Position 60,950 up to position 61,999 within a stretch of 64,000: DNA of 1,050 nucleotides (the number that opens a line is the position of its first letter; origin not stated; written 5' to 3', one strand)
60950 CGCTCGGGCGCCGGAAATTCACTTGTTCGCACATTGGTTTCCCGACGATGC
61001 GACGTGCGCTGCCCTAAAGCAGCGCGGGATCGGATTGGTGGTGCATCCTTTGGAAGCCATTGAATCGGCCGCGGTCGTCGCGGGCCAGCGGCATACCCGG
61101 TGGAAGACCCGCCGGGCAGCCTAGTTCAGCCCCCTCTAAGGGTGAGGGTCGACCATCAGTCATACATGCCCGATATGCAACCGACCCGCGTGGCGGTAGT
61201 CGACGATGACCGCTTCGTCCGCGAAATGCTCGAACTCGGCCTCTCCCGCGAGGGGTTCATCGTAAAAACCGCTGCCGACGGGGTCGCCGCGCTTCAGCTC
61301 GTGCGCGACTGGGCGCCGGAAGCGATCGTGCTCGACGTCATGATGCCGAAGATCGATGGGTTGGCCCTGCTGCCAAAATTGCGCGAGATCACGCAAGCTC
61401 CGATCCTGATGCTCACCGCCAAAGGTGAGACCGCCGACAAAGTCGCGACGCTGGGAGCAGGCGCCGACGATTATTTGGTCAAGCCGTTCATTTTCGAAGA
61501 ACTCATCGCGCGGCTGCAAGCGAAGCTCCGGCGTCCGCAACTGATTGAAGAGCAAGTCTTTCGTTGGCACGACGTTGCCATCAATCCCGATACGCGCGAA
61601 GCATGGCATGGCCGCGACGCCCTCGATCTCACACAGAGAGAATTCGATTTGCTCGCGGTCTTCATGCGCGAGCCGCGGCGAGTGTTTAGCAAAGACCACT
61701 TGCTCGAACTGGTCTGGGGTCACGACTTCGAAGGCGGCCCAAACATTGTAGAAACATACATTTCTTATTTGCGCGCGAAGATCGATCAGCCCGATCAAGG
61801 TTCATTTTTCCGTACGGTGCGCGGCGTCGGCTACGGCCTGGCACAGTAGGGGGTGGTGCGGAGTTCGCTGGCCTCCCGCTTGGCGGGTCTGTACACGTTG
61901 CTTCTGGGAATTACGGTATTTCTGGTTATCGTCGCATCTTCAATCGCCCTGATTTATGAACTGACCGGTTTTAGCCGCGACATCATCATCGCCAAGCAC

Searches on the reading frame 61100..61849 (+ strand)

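Call 8: search_protein_families(library=pfam, proteins=[window:61100-61849:+])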
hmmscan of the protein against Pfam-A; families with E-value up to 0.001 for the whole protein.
window:61100-61849:+ (249 aa): 2 families
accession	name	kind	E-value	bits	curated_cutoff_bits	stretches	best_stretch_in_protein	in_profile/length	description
PF00072.30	Response_reg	-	4.4e-28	98.1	30.2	1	31-139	1-110/111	Response regulator receiver domain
PF00486.34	Trans_reg_C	-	4e-24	84.9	26.2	1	174-246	3-76/77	Transcriptional regulatory protein, C terminal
